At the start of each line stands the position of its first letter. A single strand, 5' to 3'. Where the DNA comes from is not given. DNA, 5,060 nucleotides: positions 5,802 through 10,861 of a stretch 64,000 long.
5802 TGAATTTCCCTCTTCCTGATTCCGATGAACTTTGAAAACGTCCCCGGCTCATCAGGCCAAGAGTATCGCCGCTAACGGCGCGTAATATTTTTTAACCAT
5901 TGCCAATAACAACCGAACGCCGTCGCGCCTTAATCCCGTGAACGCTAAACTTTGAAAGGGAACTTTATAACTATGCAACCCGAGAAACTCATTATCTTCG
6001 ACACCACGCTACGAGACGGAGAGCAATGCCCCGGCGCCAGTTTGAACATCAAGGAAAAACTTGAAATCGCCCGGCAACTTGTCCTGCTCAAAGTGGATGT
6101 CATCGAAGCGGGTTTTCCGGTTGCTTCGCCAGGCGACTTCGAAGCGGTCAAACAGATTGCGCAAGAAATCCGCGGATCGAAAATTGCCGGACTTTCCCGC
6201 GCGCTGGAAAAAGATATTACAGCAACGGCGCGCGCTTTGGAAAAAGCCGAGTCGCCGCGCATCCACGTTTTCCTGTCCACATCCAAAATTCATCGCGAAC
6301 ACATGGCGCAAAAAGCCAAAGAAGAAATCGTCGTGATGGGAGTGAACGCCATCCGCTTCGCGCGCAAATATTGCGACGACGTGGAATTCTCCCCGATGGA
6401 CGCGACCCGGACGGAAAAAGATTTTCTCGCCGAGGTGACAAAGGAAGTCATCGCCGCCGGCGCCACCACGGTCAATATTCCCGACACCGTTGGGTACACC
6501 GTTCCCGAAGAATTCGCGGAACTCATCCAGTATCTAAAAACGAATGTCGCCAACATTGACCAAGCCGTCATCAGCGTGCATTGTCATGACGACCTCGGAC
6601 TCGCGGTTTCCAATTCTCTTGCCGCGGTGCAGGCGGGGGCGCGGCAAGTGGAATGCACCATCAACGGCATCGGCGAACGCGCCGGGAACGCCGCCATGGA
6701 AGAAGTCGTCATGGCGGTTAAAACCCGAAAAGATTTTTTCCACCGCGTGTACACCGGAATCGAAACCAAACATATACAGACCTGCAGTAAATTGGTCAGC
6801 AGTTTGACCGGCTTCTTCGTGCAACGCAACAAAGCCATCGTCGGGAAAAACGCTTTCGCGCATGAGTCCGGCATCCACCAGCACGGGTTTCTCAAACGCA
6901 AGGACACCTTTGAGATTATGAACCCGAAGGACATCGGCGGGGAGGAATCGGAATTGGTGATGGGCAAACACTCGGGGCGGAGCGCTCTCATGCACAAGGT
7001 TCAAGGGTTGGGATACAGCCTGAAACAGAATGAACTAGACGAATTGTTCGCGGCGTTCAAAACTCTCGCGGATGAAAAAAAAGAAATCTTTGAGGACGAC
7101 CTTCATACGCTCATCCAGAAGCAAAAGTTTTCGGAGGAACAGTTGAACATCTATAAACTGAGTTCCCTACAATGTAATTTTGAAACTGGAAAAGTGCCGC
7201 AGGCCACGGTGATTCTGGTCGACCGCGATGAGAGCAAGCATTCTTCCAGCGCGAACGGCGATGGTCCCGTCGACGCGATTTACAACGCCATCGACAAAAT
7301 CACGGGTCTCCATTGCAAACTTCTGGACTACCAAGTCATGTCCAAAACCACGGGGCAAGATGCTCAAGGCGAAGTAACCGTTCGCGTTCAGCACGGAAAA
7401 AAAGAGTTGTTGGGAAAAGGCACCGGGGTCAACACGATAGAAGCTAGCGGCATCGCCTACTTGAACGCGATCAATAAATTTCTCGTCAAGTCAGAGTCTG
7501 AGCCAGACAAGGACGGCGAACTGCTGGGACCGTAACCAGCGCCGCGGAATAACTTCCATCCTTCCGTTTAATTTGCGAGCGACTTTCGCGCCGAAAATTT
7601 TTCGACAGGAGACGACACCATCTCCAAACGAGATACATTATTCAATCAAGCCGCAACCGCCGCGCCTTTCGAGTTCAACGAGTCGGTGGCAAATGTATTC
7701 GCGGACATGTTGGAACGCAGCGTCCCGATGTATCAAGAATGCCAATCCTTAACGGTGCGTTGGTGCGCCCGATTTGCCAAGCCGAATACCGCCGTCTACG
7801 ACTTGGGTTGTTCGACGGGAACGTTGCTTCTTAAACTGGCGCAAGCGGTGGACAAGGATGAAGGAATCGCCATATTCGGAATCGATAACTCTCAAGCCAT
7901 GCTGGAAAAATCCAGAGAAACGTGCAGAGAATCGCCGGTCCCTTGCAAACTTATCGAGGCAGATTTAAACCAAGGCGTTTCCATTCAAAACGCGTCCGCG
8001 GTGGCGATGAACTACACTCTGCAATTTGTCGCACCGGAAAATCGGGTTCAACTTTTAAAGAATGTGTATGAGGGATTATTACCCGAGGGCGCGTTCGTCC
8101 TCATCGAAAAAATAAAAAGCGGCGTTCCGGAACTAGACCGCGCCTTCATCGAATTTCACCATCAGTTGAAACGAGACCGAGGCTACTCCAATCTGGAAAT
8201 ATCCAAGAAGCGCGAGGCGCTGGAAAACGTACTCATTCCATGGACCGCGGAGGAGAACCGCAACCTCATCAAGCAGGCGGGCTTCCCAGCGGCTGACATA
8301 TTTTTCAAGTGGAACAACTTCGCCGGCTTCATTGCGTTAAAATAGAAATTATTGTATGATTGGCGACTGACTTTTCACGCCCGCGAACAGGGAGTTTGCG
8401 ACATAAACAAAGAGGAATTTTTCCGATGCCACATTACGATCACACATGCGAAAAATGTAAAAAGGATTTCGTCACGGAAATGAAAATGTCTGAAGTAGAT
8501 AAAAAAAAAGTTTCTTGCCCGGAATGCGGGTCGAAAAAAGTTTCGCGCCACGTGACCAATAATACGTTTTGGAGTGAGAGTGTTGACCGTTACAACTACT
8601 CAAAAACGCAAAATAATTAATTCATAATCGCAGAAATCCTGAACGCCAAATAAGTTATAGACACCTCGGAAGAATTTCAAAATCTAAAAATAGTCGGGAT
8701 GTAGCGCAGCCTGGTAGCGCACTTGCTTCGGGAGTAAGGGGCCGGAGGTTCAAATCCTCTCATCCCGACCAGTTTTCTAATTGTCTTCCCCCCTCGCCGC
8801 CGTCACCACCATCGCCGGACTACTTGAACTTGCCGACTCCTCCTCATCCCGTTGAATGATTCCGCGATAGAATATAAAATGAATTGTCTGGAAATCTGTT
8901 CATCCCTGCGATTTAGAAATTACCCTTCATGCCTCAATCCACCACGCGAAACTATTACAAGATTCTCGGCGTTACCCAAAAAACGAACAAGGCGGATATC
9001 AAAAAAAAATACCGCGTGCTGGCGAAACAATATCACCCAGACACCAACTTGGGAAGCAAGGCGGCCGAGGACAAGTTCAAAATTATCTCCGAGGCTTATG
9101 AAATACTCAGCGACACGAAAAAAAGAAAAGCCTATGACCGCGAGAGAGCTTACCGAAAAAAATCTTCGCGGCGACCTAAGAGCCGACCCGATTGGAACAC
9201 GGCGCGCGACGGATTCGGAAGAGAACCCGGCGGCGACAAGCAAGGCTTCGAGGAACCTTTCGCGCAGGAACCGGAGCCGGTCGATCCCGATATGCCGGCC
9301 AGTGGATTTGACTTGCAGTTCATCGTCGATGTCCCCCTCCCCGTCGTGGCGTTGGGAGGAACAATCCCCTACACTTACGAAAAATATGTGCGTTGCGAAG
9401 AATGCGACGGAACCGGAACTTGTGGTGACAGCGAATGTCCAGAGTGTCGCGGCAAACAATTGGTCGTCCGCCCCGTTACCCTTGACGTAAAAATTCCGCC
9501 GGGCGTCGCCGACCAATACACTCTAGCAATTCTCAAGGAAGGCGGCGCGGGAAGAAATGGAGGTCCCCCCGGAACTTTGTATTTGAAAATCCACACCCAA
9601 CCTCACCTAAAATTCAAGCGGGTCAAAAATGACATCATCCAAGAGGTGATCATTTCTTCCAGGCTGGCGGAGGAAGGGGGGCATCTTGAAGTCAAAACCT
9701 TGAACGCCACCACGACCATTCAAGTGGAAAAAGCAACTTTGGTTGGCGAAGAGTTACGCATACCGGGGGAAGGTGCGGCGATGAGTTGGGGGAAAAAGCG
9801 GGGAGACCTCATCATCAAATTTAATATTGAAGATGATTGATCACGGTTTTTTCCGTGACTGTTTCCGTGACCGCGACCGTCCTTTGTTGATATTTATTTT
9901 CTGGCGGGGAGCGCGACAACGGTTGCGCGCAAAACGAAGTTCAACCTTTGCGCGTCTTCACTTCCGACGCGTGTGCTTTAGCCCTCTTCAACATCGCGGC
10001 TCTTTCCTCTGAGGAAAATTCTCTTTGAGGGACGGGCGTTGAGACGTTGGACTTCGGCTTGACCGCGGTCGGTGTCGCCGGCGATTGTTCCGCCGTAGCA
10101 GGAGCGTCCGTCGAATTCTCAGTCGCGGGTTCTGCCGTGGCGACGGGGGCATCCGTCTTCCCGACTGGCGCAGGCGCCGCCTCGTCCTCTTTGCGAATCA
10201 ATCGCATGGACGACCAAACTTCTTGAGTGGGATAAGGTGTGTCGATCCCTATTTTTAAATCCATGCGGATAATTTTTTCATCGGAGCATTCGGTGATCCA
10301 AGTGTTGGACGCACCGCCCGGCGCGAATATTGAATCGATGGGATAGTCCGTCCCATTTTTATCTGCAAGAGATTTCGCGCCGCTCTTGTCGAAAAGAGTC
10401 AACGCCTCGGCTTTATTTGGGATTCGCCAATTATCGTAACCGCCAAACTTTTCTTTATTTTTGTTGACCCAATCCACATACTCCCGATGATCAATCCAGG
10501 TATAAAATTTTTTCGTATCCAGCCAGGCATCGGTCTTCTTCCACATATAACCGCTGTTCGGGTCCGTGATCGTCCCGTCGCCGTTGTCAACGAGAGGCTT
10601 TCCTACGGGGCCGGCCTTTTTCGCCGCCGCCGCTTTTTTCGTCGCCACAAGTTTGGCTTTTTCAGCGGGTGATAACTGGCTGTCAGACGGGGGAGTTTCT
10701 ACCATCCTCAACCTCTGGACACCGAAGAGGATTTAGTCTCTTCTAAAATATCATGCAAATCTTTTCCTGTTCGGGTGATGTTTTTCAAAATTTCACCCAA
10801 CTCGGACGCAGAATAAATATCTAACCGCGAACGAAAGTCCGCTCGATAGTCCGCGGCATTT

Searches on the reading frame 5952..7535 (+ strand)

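Call 42: search_protein_families(library=pfam, proteins=[window:5952-7535:+], max_evalue=0.0001)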
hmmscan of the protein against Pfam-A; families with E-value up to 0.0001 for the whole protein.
window:5952-7535:+ (527 aa): 3 families
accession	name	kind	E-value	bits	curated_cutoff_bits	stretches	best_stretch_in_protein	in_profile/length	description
PF00682.25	HMGL-like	-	1e-93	313.9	29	1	13-282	2-260/260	HMGL-like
PF08502.15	LeuA_dimer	-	3.3e-33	114.8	24.9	1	378-511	1-131/131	LeuA allosteric (dimerisation) domain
PF22617.1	HCS_D2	-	1.4e-27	96.3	27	1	296-377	1-82/82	Homocitrate synthase post-HMGL domain-like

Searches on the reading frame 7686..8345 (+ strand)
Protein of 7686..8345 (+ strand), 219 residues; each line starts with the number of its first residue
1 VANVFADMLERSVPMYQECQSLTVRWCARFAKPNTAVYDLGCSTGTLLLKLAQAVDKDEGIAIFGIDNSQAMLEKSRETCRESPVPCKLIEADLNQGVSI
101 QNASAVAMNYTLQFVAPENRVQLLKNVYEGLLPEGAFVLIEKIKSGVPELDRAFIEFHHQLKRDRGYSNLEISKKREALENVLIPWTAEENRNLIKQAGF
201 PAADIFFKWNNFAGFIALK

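Call 42: search_protein_families(library=pfam, proteins=[window:7686-8345:+], max_evalue=0.0001)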
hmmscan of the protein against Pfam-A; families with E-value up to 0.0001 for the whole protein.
window:7686-8345:+ (219 aa): 6 families
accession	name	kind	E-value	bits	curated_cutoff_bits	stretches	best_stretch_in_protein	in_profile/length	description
PF13649.12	Methyltransf_25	-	5.9e-13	49.8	27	1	37-135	1-97/97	Methyltransferase domain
PF13847.12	Methyltransf_31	-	1.6e-09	38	27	1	32-139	2-109/145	Methyltransferase domain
PF08242.18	Methyltransf_12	-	2.1e-09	38.5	30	1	39-136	2-97/98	Methyltransferase domain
PF08241.18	Methyltransf_11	-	5.4e-09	37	21.2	1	39-139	2-95/95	Methyltransferase domain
PF01209.24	Ubie_methyltran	-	1.8e-06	27.9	20.1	1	32-166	46-178/233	ubiE/COQ5 methyltransferase family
PF05175.20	MTS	-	3.4e-05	24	23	1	34-167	32-166/170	Methyltransferase small domain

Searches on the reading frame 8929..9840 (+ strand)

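Call 42: search_protein_families(library=pfam, proteins=[window:8929-9840:+], max_evalue=0.0001)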
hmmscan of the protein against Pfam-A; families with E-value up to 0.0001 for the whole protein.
window:8929-9840:+ (303 aa): 2 families
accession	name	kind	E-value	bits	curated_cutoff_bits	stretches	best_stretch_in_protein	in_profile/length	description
PF01556.23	DnaJ_C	-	5.1e-29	101.7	26.6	1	134-301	6-150/152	DnaJ C terminal domain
PF00226.36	DnaJ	-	8.9e-25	87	27.8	1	8-70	1-63/63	DnaJ domain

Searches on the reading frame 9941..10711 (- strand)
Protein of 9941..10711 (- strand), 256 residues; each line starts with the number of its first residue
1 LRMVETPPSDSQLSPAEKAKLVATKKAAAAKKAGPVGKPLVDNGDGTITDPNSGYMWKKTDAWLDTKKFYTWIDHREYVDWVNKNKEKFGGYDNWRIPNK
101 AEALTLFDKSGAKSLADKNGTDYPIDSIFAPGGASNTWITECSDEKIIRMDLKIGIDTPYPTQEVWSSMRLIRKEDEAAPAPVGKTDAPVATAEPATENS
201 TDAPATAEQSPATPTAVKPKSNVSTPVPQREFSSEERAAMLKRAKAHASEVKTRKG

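Call 42: search_protein_families(library=pfam, proteins=[window:9941-10711:-], max_evalue=0.0001)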
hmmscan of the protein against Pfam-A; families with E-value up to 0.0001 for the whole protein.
window:9941-10711:- (256 aa): 1 family
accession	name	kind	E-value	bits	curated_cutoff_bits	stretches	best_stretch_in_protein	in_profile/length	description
PF07603.17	Lcl_C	-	4.7e-11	43.4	34.9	1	46-137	1-78/117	Lcl C-terminal domain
